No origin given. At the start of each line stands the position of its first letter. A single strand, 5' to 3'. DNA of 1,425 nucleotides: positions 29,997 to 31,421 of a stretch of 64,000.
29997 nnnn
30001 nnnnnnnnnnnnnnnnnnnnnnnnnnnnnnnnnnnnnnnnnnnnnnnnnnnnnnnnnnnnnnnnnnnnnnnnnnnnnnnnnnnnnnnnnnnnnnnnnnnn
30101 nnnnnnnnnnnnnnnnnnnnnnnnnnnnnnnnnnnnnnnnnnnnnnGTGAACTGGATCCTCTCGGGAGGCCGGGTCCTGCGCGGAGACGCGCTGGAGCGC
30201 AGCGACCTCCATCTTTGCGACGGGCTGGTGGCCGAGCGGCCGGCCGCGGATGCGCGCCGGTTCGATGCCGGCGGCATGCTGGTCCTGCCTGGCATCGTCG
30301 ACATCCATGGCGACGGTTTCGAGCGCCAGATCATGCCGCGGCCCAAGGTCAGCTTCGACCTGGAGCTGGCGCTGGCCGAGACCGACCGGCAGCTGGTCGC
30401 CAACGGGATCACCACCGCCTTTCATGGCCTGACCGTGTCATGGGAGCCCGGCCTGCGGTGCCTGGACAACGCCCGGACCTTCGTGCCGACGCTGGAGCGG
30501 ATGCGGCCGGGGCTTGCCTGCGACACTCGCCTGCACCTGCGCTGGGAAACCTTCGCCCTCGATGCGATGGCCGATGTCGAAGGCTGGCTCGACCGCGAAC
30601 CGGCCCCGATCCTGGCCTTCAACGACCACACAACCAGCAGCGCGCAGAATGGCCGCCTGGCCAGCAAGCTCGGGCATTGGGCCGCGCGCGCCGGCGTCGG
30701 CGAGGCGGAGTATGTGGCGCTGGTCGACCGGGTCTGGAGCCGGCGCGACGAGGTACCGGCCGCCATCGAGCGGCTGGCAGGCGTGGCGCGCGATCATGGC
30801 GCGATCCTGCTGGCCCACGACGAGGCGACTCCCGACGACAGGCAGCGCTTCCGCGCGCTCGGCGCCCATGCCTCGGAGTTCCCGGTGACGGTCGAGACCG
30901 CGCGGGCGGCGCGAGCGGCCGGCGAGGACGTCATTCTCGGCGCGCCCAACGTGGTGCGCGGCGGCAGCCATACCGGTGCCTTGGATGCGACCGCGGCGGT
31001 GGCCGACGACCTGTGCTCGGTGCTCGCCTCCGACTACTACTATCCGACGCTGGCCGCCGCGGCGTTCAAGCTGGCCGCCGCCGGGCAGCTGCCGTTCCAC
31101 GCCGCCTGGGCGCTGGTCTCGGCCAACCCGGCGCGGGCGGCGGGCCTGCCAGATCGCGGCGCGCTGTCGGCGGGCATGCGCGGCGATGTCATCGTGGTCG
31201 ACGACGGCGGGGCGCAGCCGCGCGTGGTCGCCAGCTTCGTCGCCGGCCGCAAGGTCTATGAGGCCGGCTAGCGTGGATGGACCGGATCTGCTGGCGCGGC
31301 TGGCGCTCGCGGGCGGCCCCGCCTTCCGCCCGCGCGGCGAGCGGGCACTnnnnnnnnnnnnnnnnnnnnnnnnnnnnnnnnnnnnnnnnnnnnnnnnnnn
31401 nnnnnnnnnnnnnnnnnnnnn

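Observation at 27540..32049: phnDCE transporter with phnM and a GntR regulator but without the C-P lyase core genes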

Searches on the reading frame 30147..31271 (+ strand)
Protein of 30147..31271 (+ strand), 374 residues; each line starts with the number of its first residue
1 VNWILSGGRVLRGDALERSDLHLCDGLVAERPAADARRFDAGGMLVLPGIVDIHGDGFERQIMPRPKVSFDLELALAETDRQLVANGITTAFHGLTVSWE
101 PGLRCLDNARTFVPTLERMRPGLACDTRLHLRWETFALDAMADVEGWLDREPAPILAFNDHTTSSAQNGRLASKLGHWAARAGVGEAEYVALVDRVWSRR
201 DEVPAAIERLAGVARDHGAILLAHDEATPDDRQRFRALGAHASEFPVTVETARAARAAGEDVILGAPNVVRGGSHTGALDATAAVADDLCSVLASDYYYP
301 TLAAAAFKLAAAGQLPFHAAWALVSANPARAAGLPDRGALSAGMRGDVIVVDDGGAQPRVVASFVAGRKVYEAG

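Call 5: search_protein_families(library=ncbifam, proteins=[window:30147-31271:+], max_evalue=0.00001)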
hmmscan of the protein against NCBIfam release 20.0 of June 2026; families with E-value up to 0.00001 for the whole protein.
window:30147-31271:+ (374 aa): 16 families
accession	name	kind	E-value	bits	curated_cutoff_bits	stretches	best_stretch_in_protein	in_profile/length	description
NF011985.0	PRK15446.2-1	equivalog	2.2e-126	422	656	1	4-371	5-376/397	alpha-D-ribose 1-methylphosphonate 5-triphosphate diphosphatase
NF011987.0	PRK15446.2-3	subfamily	2.2e-125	418.6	253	1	5-373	14-386/395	alpha-D-ribose 1-methylphosphonate 5-triphosphate diphosphatase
TIGR02318.1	phosphono_phnM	equivalog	2.5e-96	322.9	390.55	1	5-371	2-376/376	phosphonate metabolism protein PhnM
NF011990.0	PRK15446.2-6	subfamily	1.3e-85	287.5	233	1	32-373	41-385/390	alpha-D-ribose 1-methylphosphonate 5-triphosphate diphosphatase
NF011989.0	PRK15446.2-5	equivalog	3.4e-77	259.8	565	1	10-373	12-380/385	alpha-D-ribose 1-methylphosphonate 5-triphosphate diphosphatase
NF011984.0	PRK15446.1-5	equivalog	8.9e-73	245.3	260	1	3-370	4-378/379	alpha-D-ribose 1-methylphosphonate 5-triphosphate diphosphatase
NF011988.0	PRK15446.2-4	equivalog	2.1e-67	227.9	369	1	10-374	9-379/389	alpha-D-ribose 1-methylphosphonate 5-triphosphate diphosphatase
NF011983.0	PRK15446.1-4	equivalog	4.6e-57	193.6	486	1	3-370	5-378/379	alpha-D-ribose 1-methylphosphonate 5-triphosphate diphosphatase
NF011981.0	PRK15446.1-2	equivalog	8.2e-49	166.3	375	1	28-371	29-378/378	alpha-D-ribose 1-methylphosphonate 5-triphosphate diphosphatase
NF011986.0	PRK15446.2-2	equivalog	2.6e-48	164.8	465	1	34-371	41-378/406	alpha-D-ribose 1-methylphosphonate 5-triphosphate diphosphatase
NF011982.0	PRK15446.1-3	equivalog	6.6e-43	147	684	1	35-370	35-376/377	alpha-D-ribose 1-methylphosphonate 5-triphosphate diphosphatase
NF004839.0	PRK06189.1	equivalog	1e-07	31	631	0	311-352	349-390/451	allantoinase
TIGR03178.1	allantoinase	equivalog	1.5e-06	27.3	357.85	0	306-353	338-385/441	allantoinase AllB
TIGR00857.1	pyrC_multi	subfamily_domain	4.8e-06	25.8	279.05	0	303-352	319-368/412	dihydroorotase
NF002668.0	PRK02382.1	equivalog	5.4e-06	25.4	452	0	308-355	327-374/436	dihydroorotase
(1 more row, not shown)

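Call 6: search_protein_families(library=pfam, proteins=[window:30147-31271:+], max_evalue=0.00001)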
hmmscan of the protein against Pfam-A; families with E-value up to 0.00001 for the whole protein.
window:30147-31271:+ (374 aa): 1 family
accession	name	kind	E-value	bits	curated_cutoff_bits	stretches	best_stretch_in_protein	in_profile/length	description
PF07969.17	Amidohydro_3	-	5.1e-09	36.5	29.7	1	201-356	289-449/472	Amidohydrolase family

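Call 9: find_encoding_contigs(protein=window:30147-31271:+, flank=10000, max_places=6)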
Protein window:30147-31271:+ (374 aa): no gene with exactly this product is on record in the collection.

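Call 10: find_homologous_proteins(query=window:30147-31271:+, max_evalue=1e-10)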
Query window:30147-31271:+ (374 aa): 7977 proteins with E <= 1e-10 among 8000 candidates; the best 120 are listed.
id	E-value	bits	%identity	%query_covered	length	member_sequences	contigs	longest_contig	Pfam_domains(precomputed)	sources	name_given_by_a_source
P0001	4.2e-244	827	100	100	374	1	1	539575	PF07969.18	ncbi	ncbi:MAG: alpha-D-ribose 1-methylphosphonate 5-triphosphate diphosphatase [Alphaproteobacteria bacte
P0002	1.7e-150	519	66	100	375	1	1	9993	PF07969.18,PF01979.27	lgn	-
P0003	1.9e-149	516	64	99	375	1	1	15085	PF07969.18,PF01979.27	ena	-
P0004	3.5e-148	512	65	100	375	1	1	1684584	PF07969.18,PF01979.27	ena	-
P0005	4.8e-148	511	65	99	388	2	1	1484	PF07969.18,PF01979.27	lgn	-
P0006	4.9e-145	501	62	99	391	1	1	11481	PF07969.18,PF01979.27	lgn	-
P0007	1.5e-144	500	65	99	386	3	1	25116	PF07969.18,PF01979.27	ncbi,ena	-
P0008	1.2e-143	497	64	100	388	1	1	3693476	PF07969.18,PF01979.27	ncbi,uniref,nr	ncbi:alpha-D-ribose 1-methylphosphonate 5-triphosphate diphosphatase [Ciceribacter sp. L1K22]|uniref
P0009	1.7e-143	496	66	100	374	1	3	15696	PF07969.18,PF01979.27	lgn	-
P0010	2.2e-143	496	66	100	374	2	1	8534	PF07969.18,PF01979.27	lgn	-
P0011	5.3e-143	495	63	99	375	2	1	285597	PF07969.18,PF01979.27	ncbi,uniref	ncbi:alpha-D-ribose 1-methylphosphonate 5-triphosphate diphosphatase [Minwuia sp.]|uniref:alpha-D-ri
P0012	5.5e-143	495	62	100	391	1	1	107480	PF07969.18,PF01979.27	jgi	jgi:alpha-D-ribose 1-methylphosphonate 5-triphosphate diphosphatase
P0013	7.7e-143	494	64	99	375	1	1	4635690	PF07969.18,PF01979.27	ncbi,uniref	ncbi:MAG: alpha-D-ribose 1-methylphosphonate 5-triphosphate diphosphatase [Minwuia sp.]|uniref:alpha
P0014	3.7e-142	492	62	100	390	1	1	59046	PF07969.18,PF01979.27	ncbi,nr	ncbi:MAG: amidohydrolase family protein [Rhizobium sp.]|nr:amidohydrolase family protein [Rhizobium 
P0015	5.1e-141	488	64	99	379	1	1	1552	PF07969.18,PF01979.27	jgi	jgi:alpha-D-ribose 1-methylphosphonate 5-triphosphate diphosphatase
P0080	1.3e-134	467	58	100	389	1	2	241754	PF07969.18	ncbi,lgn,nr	ncbi:MAG: alpha-D-ribose 1-methylphosphonate 5-triphosphate diphosphatase [Shinella sp.]|nr:alpha-D-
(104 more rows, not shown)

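Call 11: find_encoding_contigs(protein=P0001, flank=10000, max_places=3)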
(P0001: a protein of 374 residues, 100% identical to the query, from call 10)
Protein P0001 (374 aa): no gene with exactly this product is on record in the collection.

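Call 12: find_encoding_contigs(protein=P0008, flank=10000, max_places=2)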
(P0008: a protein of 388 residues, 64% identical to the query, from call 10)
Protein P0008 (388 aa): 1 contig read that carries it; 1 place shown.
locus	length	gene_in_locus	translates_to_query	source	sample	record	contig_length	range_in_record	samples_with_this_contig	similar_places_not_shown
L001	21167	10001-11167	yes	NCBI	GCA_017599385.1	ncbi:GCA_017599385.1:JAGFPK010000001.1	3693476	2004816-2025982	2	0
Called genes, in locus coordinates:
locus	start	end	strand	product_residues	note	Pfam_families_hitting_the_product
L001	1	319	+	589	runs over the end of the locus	PF00664:ABC_membrane, PF00005:ABC_tran, PF13304:AAA_21 (faint), PF13555:AAA_29 (faint)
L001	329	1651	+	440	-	PF25919:BSH_CusB (faint), PF00364:Biotin_lipoyl (faint), PF25917:BSH_RND (weak), PF25935:BSH_LcnD (weak), PF25973:BSH_CzcB (faint), PF25994:HH_AprE, PF26002:Beta-barrel_AprE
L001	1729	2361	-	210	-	PF13505:OMP_b-brl, PF01389:OmpA_membrane (faint)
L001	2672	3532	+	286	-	-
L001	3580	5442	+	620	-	PF00270:DEAD, PF00271:Helicase_C, PF16124:RecQ_Zn_bind, PF09382:RQC, PF00570:HRDC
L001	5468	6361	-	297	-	PF08450:SGL (weak)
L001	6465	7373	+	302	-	PF06719:AraC_N (faint), PF00165:HTH_AraC (faint), PF12833:HTH_18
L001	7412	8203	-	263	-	PF00528:BPD_transp_1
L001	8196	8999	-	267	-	PF00005:ABC_tran, PF13304:AAA_21 (faint)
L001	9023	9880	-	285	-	PF12974:Phosphonate-bd, PF09084:NMT1, PF16868:NMT1_3 (weak)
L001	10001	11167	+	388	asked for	PF01979:Amidohydro_1 (weak), PF07969:Amidohydro_3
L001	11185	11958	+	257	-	PF00392:GntR, PF07702:UTRA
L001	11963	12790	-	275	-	PF20582:UPF0758_N (faint), PF04002:RadC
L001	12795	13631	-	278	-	PF00557:Peptidase_M24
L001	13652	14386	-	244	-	PF17746:SfsA_N, PF03749:SfsA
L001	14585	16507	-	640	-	PF07167:PhaC_N, PF00561:Abhydrolase_1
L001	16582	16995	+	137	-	-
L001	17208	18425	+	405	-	PF00155:Aminotran_1_2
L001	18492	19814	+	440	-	PF03447:NAD_binding_3, PF00742:Homoserine_dh, PF01842:ACT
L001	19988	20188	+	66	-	-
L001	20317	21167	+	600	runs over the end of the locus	PF01368:DHH, PF02272:DHHA1, PF17768:RecJ_OB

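Call 13: find_encoding_contigs(protein=P0013, flank=10000, max_places=2)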
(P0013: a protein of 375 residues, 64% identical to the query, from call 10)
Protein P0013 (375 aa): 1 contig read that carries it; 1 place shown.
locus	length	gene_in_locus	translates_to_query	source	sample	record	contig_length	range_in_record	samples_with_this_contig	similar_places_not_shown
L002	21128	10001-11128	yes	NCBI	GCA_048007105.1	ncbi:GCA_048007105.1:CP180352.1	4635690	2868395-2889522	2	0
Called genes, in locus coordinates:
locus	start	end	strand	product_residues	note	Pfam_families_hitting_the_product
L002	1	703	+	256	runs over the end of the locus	PF00378:ECH_1, PF16113:ECH_2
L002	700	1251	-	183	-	PF01966:HD (weak)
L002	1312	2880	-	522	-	PF00884:Sulfatase, PF01663:Phosphodiest (faint), PF16347:SGSH_C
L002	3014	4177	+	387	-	PF00881:Nitroreductase (faint)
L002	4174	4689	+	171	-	PF12802:MarR_2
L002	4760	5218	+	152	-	-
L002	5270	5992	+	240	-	PF13302:Acetyltransf_3, PF00583:Acetyltransf_1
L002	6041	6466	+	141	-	PF03928:HbpS-like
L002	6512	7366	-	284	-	PF27522:YDMC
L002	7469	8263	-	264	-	PF00528:BPD_transp_1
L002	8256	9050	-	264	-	PF00005:ABC_tran, PF13304:AAA_21 (faint)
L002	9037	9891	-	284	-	PF12974:Phosphonate-bd, PF09084:NMT1 (weak), PF16868:NMT1_3 (faint)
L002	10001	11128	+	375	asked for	PF01979:Amidohydro_1, PF07969:Amidohydro_3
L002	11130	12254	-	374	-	PF01436:NHL (faint), PF07995:GSDH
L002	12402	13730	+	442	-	PF00989:PAS (weak), PF08448:PAS_4 (weak), PF13426:PAS_9, PF00989:PAS, PF08448:PAS_4, PF08447:PAS_3, PF13426:PAS_9, PF00990:GGDEF, +2 more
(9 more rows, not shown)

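Call 22: search_dna_similar(query=window:30147-31271:+, collection=plasmids, mode=protein, max_rows=40, rows=spread)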
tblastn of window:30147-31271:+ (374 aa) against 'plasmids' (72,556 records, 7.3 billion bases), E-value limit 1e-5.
Records with a match: 235; places in all: 254; records where one place covers at least 80% of the query: 229.
Best place of each record, by identity: 60-80% 2; <60% 233.
By first word of the organism name: Sinorhizobium 86; Paracoccus 20; Rhizobium 12; Shinella 11; Escherichia 11; Ensifer 9; Thermus 8; Haloarcula 8; Variovorax 5; Phaeobacter 5; and 48 more.
By predicted mobility (MOB-suite, as given by PLSDB): non-mobilizable 137; mobilizable 65; conjugative 33.
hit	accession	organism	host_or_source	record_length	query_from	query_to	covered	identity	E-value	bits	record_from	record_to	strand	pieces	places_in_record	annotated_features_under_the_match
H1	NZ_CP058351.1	Peteryoungia desertarenae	Pure culture,Saline Desert Soil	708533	1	373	100%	61.5%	2e-121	393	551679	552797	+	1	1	alpha-D-ribose 1-methylphosphonate 5-triphosphate diphosphatase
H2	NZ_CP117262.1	Rhizobium tumorigenes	Rubus sp.,pure bacterial culture,Aerial ...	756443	4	373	99%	41.2%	2e-77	266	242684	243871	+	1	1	none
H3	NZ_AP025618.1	Thermus thermophilus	-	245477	5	374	99%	38.6%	3e-39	156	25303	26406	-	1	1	alpha-D-ribose 1-methylphosphonate 5-triphosphate diphosphatase | ATP-binding cassette domain-containing protein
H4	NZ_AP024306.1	Thermus thermophilus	-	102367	5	374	99%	36.4%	6e-36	146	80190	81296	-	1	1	alpha-D-ribose 1-methylphosphonate 5-triphosphate diphosphatase | ATP-binding cassette domain-containing protein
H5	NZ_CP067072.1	Rhizobium sp. AB2/73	Phyla canescens,cell culture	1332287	3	374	99%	34.3%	6e-49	184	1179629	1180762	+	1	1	record has no annotation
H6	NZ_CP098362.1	Paracoccus sp. TOH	cell cuture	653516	4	370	98%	33.7%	5e-37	149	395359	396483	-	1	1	alpha-D-ribose 1-methylphosphonate 5-triphosphate diphosphatase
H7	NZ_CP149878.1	Rhizobium sp. T1473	Medicago sativa,Cell Culture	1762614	3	374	99%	32.7%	1e-44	172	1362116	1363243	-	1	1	none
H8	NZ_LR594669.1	Variovorax sp. SRS16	linuron-contaminated soil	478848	2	370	99%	32.4%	6e-32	134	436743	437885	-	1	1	alpha-D-ribose 1-methylphosphonate 5-triphosphate diphosphatase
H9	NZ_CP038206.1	Paracoccus pantotrophus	single cell,soil associated with ...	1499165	4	370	98%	32.1%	6e-27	119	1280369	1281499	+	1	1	none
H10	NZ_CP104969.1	Phyllobacterium zundukense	Vicia costata,cell culture,root nodule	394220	4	370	98%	31.6%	2e-30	130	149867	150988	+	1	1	alpha-D-ribose 1-methylphosphonate 5-triphosphate diphosphatase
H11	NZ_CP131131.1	Shinella zoogloeoides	isolate,Activated charcoal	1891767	4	370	98%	31.1%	1e-30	130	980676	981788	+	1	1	none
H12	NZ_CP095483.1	Halorientalis litorea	cell culture,salt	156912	39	373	90%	33.5%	2e-34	141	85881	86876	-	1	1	alpha-D-ribose 1-methylphosphonate 5-triphosphate diphosphatase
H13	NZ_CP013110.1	Sinorhizobium americanum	Vachellia farnesiana,cell culture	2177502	2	370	99%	30.2%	2e-28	124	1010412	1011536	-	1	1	record has no annotation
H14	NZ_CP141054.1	Paracoccus denitrificans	-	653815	39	370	89%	33.4%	7e-32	134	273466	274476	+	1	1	alpha-D-ribose 1-methylphosphonate 5-triphosphate diphosphatase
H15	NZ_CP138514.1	Variovorax paradoxus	Legume root,PacBio whole genome assembly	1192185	39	370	89%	33.1%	1e-28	124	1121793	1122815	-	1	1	none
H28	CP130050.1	Sinorhizobium meliloti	Medicago,Cell culture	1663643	2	370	99%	27.9%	1e-27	122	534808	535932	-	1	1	alpha-D-ribose 1-methylphosphonate 5-triphosphate diphosphatase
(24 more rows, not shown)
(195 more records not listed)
